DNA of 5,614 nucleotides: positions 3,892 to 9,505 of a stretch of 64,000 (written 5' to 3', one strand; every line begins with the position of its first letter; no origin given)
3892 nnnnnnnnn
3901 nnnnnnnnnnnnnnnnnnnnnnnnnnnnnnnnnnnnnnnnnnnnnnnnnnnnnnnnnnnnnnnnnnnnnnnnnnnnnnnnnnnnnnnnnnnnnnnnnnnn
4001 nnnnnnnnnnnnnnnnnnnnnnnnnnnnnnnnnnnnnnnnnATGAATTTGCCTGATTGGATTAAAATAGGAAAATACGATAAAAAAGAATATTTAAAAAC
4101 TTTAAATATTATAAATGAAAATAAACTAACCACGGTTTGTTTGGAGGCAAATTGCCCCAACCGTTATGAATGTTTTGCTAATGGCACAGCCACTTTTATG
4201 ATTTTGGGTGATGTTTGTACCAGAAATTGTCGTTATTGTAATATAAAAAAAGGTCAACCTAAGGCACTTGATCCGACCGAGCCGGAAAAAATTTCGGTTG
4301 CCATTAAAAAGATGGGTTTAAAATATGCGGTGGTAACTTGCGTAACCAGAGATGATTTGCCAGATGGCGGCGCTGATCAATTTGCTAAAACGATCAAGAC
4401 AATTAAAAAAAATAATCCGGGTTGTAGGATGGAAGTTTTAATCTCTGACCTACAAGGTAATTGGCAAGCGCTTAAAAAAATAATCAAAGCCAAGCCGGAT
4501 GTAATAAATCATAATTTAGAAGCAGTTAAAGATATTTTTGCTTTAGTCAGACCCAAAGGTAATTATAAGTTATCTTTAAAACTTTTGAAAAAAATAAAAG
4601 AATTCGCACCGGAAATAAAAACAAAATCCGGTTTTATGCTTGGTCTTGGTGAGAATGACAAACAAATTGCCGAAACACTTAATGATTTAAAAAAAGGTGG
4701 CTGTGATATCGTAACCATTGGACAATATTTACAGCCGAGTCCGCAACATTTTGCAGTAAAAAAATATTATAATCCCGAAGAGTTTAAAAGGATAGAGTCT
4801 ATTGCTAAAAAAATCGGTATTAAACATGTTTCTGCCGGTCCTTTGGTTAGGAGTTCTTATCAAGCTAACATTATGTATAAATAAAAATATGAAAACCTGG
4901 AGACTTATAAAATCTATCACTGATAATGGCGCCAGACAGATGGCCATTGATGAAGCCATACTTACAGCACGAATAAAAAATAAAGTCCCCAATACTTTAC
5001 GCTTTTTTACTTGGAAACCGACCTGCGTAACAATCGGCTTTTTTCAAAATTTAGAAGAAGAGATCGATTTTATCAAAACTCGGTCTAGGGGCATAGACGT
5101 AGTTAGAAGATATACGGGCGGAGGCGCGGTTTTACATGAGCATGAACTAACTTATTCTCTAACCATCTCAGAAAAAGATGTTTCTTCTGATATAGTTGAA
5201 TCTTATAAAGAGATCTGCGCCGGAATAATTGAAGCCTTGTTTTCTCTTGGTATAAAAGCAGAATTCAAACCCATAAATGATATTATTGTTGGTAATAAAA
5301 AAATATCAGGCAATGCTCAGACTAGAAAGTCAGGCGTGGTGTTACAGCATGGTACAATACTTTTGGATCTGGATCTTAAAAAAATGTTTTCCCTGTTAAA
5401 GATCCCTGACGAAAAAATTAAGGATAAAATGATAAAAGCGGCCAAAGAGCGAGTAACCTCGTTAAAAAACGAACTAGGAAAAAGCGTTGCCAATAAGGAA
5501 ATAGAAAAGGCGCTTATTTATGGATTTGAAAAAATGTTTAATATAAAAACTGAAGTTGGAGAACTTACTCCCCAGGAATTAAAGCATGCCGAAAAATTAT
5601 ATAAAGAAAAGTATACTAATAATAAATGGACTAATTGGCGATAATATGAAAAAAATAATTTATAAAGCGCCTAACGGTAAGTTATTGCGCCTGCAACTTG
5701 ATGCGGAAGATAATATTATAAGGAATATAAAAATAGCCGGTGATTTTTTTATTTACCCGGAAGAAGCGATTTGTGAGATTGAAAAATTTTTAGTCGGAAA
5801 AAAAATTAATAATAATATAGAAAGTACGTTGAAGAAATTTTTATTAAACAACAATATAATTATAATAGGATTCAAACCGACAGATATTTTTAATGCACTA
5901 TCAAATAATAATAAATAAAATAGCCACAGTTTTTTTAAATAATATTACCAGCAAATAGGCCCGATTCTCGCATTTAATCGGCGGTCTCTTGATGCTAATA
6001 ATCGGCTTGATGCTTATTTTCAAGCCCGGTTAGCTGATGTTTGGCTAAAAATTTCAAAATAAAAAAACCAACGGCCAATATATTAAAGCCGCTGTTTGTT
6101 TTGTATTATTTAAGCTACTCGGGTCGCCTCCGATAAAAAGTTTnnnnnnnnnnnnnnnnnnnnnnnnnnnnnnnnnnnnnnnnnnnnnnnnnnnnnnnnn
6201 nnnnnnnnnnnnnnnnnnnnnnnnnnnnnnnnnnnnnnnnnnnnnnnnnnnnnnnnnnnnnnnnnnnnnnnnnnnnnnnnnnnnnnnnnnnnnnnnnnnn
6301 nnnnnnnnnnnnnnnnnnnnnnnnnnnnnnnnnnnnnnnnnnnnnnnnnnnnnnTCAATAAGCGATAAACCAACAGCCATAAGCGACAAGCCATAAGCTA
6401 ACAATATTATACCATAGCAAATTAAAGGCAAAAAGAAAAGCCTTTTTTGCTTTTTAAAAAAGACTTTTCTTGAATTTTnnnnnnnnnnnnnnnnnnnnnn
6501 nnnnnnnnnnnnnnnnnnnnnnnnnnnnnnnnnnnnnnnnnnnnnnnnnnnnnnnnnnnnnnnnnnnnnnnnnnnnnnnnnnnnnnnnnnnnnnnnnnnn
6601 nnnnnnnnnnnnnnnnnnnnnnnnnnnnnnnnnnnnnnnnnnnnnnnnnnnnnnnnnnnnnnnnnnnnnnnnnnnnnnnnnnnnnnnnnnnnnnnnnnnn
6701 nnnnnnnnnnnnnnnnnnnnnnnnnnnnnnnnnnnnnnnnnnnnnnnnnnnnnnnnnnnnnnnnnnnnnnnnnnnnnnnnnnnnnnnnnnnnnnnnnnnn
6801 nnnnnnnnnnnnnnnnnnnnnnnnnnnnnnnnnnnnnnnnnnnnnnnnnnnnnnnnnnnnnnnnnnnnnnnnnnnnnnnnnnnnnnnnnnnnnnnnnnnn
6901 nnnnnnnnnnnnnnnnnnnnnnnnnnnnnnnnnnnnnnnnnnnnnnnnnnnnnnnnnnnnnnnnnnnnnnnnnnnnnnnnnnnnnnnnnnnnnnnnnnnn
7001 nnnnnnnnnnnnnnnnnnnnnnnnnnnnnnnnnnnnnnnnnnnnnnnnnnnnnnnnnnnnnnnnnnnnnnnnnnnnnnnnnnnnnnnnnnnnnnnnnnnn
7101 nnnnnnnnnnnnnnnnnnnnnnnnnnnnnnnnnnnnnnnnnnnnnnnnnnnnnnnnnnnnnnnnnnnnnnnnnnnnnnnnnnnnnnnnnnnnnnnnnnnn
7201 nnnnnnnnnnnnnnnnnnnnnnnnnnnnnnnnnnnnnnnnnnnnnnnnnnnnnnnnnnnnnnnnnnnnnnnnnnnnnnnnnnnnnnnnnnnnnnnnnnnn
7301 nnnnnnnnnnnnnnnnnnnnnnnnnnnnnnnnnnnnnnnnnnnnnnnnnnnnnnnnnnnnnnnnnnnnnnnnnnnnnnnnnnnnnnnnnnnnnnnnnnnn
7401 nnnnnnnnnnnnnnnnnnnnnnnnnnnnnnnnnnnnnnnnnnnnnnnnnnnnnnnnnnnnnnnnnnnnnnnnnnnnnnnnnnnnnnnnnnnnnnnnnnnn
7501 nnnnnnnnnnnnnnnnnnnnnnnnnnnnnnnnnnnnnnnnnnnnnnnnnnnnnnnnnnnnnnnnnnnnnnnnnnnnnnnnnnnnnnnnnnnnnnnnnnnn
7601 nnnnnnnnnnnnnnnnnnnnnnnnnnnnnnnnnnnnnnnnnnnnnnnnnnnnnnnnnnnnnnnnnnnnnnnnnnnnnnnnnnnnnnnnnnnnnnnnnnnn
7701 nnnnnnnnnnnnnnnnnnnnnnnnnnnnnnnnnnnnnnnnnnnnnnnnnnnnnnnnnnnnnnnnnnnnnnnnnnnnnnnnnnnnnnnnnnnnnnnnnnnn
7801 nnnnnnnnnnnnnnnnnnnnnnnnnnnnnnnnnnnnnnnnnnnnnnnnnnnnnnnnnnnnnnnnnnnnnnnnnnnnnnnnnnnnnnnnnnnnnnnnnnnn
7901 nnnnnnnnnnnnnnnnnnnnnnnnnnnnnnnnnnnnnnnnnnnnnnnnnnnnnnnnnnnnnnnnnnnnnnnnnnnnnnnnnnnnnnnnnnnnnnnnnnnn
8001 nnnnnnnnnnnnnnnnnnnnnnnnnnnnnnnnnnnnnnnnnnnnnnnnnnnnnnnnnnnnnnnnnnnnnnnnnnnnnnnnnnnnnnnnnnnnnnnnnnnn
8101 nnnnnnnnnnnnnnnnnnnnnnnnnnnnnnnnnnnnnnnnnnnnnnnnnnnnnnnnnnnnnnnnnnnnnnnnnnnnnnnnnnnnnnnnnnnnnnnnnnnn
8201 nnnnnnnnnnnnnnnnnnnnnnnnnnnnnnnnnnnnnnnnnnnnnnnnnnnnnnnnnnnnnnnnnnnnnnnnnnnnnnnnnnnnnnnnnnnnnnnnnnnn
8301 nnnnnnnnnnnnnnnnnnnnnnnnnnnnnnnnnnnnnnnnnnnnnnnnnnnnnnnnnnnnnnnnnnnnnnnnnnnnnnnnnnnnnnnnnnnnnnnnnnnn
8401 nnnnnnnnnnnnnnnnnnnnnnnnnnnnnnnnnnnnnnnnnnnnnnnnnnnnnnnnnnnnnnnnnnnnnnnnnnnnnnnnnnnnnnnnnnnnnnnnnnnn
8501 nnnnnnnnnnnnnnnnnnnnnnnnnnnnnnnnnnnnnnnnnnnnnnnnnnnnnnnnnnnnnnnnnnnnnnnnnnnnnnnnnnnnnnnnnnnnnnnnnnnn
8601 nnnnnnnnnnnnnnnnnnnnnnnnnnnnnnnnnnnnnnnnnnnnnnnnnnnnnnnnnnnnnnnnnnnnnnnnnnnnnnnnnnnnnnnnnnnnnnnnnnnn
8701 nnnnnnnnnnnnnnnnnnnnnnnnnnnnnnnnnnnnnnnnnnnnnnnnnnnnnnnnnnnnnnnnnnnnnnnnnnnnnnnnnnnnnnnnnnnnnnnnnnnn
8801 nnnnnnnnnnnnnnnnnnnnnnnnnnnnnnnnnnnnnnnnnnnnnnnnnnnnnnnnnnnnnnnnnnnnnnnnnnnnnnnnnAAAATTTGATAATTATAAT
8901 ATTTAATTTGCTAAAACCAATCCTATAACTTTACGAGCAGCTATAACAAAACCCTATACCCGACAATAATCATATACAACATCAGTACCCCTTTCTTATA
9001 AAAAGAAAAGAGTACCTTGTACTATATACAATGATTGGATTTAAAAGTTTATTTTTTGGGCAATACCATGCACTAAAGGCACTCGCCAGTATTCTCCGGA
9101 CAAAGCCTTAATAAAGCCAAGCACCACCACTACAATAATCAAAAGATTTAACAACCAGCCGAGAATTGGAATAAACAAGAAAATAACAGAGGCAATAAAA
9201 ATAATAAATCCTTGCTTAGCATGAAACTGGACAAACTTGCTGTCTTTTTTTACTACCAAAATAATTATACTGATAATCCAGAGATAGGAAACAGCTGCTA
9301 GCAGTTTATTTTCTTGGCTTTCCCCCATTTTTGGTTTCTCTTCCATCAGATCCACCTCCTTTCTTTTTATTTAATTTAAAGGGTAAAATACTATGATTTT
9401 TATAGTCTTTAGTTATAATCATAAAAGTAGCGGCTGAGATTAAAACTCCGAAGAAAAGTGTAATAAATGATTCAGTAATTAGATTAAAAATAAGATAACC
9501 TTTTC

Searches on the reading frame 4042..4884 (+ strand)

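Call 13: search_protein_families(library=pfam, proteins=[window:4042-4884:+], max_evalue=0.01)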
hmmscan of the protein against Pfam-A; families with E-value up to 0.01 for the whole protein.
window:4042-4884:+ (280 aa): 1 family
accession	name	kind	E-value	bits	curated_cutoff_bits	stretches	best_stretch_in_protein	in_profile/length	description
PF04055.27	Radical_SAM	-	3.9e-22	79.6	29.5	1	53-216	1-166/166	Radical SAM superfamily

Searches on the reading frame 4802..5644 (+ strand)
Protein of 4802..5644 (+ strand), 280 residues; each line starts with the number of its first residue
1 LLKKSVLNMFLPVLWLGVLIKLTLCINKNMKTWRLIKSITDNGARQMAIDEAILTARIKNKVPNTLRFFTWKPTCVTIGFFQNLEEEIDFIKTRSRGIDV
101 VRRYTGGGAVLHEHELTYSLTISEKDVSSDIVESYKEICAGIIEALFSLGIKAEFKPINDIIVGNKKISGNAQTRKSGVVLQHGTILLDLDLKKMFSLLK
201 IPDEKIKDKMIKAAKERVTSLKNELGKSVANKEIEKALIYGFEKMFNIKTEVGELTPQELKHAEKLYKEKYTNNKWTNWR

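Call 13: search_protein_families(library=pfam, proteins=[window:4802-5644:+], max_evalue=0.01)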
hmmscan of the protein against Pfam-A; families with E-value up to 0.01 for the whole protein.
window:4802-5644:+ (280 aa): 2 families
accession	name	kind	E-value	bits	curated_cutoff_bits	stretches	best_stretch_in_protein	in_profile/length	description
PF21948.1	LplA-B_cat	-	4.9e-54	183.8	27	1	44-242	3-199/200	Lipoyl protein ligase A/B catalytic domain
PF03099.24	BPL_LplA_LipB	-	1.5e-15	57.7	21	1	83-191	11-133/133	Biotin/lipoate A/B protein ligase family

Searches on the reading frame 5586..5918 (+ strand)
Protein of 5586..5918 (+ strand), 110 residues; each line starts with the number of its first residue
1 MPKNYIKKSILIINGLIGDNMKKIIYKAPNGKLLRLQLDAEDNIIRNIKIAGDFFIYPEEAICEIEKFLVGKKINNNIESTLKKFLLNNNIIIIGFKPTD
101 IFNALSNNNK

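Call 13: search_protein_families(library=pfam, proteins=[window:5586-5918:+], max_evalue=0.01)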
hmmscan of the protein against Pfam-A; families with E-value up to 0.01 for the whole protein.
window:5586-5918:+ (110 aa): 1 family
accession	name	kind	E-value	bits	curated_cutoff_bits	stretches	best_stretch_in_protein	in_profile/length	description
PF10437.14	Lip_prot_lig_C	-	4.4e-08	33.4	24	1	34-104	17-84/85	Bacterial lipoate protein ligase C-terminus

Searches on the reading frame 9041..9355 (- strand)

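Call 13: search_protein_families(library=pfam, proteins=[window:9041-9355:-], max_evalue=0.01)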
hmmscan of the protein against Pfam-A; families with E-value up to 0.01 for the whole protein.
window:9041-9355:- (104 aa): 1 family
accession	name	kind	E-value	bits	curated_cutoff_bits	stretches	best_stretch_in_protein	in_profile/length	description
PF09685.15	DUF4870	-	7.8e-06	26.3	25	1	25-95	22-103/107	Domain of unknown function (DUF4870)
